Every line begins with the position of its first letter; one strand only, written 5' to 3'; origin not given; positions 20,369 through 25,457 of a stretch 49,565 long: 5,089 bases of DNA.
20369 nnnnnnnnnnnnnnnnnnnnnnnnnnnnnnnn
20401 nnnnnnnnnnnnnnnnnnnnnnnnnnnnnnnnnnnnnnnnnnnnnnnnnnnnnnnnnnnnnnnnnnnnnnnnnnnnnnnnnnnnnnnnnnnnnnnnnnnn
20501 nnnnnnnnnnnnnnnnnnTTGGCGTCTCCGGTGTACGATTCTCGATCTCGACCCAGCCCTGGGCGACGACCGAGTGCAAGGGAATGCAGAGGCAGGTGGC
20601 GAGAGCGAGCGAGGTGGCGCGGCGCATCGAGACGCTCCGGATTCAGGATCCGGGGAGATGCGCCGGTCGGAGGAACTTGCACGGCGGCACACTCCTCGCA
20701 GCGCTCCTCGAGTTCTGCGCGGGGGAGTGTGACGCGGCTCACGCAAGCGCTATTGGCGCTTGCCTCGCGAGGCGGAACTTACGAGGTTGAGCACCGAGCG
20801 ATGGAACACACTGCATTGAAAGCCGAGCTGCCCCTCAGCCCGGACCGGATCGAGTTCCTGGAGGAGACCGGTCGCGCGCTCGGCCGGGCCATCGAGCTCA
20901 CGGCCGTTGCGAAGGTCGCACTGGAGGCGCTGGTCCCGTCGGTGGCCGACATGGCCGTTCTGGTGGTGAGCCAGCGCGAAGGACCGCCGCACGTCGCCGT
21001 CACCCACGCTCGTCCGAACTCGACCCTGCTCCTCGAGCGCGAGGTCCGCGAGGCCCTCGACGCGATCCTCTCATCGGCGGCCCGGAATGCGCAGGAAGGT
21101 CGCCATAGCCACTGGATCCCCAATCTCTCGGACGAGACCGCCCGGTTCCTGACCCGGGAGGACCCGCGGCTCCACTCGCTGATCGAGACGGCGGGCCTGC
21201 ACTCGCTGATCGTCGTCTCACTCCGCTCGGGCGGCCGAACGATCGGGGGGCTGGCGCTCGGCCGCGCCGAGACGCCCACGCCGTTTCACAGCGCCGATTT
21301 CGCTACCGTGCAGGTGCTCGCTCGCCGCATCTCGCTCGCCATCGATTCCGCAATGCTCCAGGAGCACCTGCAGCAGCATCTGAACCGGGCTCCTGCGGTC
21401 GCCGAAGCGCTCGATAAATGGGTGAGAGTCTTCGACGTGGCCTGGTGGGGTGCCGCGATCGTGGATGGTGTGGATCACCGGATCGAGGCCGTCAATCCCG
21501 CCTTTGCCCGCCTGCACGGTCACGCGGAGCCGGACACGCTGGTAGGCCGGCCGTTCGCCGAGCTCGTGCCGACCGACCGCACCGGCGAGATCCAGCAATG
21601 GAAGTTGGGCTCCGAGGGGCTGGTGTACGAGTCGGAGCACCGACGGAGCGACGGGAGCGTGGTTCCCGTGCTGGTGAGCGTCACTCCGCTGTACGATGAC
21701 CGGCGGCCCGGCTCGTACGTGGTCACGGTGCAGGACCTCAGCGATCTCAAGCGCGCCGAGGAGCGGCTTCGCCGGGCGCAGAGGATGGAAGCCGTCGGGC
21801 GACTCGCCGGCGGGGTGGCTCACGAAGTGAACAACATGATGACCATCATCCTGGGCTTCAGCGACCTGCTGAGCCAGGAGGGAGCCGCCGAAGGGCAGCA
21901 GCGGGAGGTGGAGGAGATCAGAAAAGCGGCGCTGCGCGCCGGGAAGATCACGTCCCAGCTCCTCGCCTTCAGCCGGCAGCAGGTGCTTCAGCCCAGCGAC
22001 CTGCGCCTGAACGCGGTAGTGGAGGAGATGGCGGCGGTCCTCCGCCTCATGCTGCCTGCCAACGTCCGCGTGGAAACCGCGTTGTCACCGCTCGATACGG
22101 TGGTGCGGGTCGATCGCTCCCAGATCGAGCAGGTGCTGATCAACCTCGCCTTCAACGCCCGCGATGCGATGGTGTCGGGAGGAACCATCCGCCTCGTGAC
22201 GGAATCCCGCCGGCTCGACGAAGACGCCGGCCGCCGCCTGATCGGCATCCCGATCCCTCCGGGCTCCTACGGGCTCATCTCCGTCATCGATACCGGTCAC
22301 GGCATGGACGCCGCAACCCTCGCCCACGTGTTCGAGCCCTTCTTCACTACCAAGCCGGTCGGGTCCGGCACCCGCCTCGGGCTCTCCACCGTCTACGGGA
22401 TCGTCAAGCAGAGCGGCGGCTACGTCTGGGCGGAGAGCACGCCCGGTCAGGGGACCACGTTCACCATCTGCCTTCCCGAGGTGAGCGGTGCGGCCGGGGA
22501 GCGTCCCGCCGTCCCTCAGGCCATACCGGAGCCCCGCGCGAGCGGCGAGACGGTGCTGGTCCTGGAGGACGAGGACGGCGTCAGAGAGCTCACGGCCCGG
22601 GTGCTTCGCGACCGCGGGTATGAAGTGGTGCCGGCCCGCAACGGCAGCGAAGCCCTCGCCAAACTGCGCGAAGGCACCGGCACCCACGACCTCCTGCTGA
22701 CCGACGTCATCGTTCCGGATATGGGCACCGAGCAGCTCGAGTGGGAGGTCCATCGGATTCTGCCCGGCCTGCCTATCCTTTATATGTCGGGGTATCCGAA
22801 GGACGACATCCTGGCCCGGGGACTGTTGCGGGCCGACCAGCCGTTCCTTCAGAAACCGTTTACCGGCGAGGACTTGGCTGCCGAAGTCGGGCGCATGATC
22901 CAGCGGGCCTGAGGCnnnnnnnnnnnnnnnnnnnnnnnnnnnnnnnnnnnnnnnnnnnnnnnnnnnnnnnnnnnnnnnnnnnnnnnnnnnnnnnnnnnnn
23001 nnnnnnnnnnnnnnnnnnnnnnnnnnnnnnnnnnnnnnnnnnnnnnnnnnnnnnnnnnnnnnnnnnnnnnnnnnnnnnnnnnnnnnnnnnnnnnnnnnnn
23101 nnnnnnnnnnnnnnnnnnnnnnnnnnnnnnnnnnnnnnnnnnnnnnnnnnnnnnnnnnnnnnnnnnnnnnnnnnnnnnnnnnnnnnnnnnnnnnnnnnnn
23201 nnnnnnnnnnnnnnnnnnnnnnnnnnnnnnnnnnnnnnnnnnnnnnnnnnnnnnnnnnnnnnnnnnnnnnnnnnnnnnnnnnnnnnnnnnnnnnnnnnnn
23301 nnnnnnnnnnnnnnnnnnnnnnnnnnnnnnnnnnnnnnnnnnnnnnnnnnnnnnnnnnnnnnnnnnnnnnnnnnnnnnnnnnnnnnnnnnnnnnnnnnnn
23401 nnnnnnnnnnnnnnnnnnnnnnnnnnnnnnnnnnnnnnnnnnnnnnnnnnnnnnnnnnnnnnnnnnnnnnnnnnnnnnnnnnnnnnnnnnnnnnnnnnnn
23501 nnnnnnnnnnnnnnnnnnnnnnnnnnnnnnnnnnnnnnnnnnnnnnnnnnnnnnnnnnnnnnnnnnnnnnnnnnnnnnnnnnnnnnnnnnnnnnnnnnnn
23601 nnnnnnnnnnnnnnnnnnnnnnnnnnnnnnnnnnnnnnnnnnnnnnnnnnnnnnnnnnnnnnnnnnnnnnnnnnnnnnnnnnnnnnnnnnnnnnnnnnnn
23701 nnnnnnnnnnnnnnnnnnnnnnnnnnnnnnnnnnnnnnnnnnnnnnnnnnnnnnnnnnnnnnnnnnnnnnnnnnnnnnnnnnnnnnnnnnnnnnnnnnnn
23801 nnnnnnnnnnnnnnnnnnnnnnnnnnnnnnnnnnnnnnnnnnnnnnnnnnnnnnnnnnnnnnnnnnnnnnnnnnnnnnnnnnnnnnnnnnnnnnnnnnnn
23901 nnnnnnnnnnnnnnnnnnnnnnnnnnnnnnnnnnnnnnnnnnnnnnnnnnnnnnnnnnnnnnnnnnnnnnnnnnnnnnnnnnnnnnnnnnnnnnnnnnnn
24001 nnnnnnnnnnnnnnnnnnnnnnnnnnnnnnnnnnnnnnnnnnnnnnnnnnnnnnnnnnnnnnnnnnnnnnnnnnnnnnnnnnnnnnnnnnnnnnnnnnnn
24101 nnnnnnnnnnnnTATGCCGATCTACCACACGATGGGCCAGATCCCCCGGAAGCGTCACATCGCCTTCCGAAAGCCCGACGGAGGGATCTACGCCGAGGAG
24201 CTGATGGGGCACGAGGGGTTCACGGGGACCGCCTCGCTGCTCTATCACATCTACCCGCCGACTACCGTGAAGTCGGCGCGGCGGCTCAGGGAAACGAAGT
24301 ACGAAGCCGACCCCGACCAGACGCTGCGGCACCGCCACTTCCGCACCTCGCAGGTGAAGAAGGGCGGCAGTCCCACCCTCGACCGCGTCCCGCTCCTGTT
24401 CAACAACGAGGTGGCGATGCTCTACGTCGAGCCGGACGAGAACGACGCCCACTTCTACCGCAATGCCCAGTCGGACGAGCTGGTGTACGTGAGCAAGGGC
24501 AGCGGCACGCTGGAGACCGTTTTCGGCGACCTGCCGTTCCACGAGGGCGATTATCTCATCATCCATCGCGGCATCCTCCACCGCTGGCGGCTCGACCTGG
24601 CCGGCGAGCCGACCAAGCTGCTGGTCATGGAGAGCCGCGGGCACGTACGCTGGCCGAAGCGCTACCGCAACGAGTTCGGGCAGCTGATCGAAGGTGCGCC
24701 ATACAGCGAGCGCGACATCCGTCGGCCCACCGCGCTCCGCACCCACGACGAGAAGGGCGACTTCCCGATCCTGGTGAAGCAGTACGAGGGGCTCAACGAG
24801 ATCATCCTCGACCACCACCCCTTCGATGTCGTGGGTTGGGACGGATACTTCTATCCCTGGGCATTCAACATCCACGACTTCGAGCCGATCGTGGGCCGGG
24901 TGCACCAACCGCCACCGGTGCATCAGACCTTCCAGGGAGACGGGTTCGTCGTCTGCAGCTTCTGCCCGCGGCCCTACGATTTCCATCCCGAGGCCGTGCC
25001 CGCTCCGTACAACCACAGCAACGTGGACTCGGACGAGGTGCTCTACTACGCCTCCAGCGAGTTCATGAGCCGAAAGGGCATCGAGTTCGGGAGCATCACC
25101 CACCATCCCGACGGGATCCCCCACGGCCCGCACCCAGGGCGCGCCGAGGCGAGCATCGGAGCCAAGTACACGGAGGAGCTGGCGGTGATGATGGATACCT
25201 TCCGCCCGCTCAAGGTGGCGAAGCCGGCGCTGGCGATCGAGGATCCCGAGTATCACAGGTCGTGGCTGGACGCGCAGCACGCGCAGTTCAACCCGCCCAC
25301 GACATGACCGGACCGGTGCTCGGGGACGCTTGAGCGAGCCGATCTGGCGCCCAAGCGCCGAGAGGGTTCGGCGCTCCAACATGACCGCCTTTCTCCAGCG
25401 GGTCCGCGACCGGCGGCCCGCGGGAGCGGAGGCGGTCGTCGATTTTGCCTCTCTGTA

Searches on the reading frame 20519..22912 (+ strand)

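Call 40: search_protein_families(library=pfam, proteins=[window:20519-22912:+], max_evalue=0.001)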
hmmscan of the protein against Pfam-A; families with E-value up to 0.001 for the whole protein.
window:20519-22912:+ (797 aa): 9 families
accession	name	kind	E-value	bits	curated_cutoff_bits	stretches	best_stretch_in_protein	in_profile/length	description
PF02518.31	HATPase_c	-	4.7e-20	72.5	26.4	1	532-654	2-109/111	Histidine kinase-, DNA gyrase B-, and HSP90-like ATPase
PF13426.13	PAS_9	-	7.5e-12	45.9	27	1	314-409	5-103/103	PAS domain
PF00072.30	Response_reg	-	8.1e-12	45.7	30.2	1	679-789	1-109/111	Response regulator receiver domain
PF00512.31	HisKA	-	3e-10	40.4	26.9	1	427-487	3-63/66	His Kinase A (phospho-acceptor) domain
PF08448.16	PAS_4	-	4e-10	40.3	23.1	1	312-412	8-110/110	PAS fold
PF01590.32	GAF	-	1e-08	36.2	22.4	1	202-275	69-133/133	GAF domain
PF13185.12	GAF_2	-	1.9e-06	28.6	28.6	1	126-276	3-136/136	GAF domain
PF00989.32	PAS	-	4e-05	24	22.6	1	314-406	16-112/113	PAS fold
PF13492.12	GAF_3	-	0.00087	20.1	27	0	179-276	49-128/129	GAF domain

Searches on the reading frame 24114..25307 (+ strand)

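Call 47: search_protein_families(library=pfam, proteins=[window:24114-25307:+], max_evalue=0.001)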
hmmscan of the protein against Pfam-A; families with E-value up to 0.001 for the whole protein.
window:24114-25307:+ (397 aa): 2 families
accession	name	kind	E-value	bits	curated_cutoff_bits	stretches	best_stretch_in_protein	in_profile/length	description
PF20510.4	HgmA_N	-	2.3e-11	44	20.2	1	103-252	129-272/273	Homogentisate 1,2-dioxygenase N-terminal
PF07883.17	Cupin_2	-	3.8e-05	23.7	27.2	1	104-171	4-68/70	Cupin domain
